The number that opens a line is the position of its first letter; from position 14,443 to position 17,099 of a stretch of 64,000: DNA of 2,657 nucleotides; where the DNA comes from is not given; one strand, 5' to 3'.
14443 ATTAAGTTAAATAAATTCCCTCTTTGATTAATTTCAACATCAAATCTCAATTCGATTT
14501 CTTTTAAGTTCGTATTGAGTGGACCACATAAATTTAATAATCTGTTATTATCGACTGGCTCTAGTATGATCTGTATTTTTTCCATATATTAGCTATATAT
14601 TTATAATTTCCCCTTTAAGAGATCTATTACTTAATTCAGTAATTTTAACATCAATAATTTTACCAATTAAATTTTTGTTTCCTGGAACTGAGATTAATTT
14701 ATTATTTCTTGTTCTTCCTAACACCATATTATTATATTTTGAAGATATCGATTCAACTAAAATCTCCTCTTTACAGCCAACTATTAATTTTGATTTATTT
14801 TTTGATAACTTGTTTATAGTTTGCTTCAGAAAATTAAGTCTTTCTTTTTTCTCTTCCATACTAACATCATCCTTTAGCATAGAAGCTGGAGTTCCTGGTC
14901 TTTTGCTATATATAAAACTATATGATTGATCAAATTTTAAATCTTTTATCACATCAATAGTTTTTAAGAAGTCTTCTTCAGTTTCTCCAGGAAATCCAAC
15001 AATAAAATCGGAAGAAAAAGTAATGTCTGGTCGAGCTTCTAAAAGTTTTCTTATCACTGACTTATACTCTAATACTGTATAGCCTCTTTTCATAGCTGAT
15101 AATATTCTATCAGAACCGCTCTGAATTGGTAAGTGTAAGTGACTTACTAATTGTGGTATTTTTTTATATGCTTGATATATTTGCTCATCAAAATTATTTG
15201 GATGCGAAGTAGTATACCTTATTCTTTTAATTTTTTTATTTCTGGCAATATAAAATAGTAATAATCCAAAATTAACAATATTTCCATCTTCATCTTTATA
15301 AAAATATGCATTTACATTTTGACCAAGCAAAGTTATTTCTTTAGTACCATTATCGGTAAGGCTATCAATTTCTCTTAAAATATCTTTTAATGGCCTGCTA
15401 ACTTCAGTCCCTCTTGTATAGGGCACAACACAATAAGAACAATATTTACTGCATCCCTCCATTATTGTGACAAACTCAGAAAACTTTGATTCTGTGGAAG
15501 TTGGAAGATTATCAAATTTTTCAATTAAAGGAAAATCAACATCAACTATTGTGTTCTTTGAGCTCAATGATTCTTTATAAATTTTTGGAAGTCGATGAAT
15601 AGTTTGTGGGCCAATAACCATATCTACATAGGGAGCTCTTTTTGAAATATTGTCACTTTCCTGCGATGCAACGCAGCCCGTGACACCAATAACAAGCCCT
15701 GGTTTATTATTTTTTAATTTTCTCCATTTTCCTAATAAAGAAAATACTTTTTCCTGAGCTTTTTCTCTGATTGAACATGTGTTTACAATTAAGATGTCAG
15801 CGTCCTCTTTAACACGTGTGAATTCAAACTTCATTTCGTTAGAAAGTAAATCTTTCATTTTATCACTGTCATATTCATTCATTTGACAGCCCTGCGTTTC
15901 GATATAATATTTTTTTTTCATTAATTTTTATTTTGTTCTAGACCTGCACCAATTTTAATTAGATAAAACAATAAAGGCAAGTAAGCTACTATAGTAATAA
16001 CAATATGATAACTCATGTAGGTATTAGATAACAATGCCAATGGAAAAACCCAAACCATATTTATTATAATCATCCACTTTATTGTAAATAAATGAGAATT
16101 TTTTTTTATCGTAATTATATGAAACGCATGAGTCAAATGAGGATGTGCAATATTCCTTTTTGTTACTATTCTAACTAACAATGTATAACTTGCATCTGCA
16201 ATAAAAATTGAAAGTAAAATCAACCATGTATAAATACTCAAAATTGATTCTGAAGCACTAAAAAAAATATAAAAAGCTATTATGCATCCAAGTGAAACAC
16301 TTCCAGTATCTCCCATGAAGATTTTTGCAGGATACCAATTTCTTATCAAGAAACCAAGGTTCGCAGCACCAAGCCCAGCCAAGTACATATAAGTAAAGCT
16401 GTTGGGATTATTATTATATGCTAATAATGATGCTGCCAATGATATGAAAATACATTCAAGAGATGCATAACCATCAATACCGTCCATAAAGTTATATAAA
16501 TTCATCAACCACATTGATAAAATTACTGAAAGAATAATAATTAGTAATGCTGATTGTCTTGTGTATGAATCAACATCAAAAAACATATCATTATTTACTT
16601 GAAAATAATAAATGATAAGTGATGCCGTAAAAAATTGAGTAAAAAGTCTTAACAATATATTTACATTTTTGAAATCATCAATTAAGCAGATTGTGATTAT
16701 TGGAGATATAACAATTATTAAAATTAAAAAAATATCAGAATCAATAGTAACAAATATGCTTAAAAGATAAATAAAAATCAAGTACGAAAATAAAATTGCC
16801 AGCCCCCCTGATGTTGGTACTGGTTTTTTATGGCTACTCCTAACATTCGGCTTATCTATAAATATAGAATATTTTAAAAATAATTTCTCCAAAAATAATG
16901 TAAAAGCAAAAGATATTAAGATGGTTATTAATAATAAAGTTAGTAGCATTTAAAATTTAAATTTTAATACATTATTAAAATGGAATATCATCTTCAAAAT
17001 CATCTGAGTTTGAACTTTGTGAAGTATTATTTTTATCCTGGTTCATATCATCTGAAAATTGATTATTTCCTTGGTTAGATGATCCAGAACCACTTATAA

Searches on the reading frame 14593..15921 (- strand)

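Call 36: search_protein_families(library=ncbifam, proteins=[window:14593-15921:-], max_evalue=0.00001)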
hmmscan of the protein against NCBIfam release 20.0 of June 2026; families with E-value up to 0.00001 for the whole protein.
window:14593-15921:- (442 aa): 12 families
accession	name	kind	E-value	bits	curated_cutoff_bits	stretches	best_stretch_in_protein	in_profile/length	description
TIGR01574.1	miaB-methiolase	equivalog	7.6e-170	565.6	355.3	1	4-440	1-437/437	tRNA (N6-isopentenyl adenosine(37)-C2)-methylthiotransferase MiaB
TIGR00089.1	TIGR00089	subfamily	2.6e-144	481.2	251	1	4-437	1-429/429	MiaB/RimO family radical SAM methylthiotransferase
NF010916.0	PRK14336.1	equivalog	4.6e-93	312.3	606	1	4-442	3-415/418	tRNA (N6-isopentenyl adenosine(37)-C2)-methylthiotransferase MiaB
TIGR01579.1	MiaB-like-C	equivalog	5.3e-92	309.2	357.05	1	7-427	1-416/416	tRNA (N(6)-L-threonylcarbamoyladenosine(37)-C(2))-methylthiotransferase MtaB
TIGR01125.1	TIGR01125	equivalog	1.3e-73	248.5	356.95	1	7-432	4-427/432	30S ribosomal protein S12 methylthiotransferase RimO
TIGR01578.1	MiaB-like-B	hypoth_equivalog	3.8e-68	230.2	314.7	1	4-440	1-421/421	tRNA (N(6)-L-threonylcarbamoyladenosine(37)-C(2))-methylthiotransferase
TIGR04014.1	B12_SAM_MJ_0865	equivalog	4.4e-25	88.4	360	1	150-366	162-371/434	methyl-coenzyme M reductase glutamine C-methyltransferase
TIGR04013.1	B12_SAM_MJ_1487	hypoth_equivalog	6.4e-23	81.2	251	1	29-363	32-370/382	TIGR04013 family B12-binding domain/radical SAM domain-containing protein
TIGR04479.1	bcpD_PhpK_rSAM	subfamily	6.5e-15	54.5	600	1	154-345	247-426/504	PhpK family radical SAM P-methyltransferase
TIGR03471.1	HpnJ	equivalog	4.3e-11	42.4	577.6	1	155-344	204-381/472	hopanoid biosynthesis associated radical SAM protein HpnJ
TIGR04072.2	rSAM_ladder_B12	equivalog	4.8e-08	32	360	1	154-339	186-358/443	lipid biosynthesis B12-binding/radical SAM protein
TIGR02026.1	BchE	equivalog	3.3e-07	29.5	481.35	1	153-384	199-421/497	magnesium-protoporphyrin IX monomethyl ester anaerobic oxidative cyclase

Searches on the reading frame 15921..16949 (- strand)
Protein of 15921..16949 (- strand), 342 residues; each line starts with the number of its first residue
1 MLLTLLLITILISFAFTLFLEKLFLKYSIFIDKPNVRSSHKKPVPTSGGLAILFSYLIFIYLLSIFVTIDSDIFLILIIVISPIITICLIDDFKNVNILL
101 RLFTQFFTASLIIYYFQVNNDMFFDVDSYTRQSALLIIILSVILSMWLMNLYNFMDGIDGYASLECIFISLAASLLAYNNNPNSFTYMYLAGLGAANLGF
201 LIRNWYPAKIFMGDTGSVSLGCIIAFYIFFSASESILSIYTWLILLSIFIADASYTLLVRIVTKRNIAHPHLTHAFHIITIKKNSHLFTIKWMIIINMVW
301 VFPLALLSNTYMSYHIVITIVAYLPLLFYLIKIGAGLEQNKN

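Call 36: search_protein_families(library=ncbifam, proteins=[window:15921-16949:-], max_evalue=0.00001)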
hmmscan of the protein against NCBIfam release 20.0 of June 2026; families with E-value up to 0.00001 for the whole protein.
window:15921-16949:- (342 aa): 3 families
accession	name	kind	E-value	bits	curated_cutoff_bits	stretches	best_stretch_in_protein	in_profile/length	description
TIGR00445.1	mraY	equivalog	1.6e-19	70.5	192.05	1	9-253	1-262/321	phospho-N-acetylmuramoyl-pentapeptide-transferase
NF053644.1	MraY_archaea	equivalog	1.8e-19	70.3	450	2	104-294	156-331/340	pseudomurein biosynthesis MraY family phospho-N-acetylmuramoyl-pentapeptide-transferase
TIGR02380.1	ECA_wecA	exception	2.5e-15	56.5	326.05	1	7-333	5-339/346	UDP-N-acetylglucosamine--undecaprenyl-phosphate N-acetylglucosaminephosphotransferase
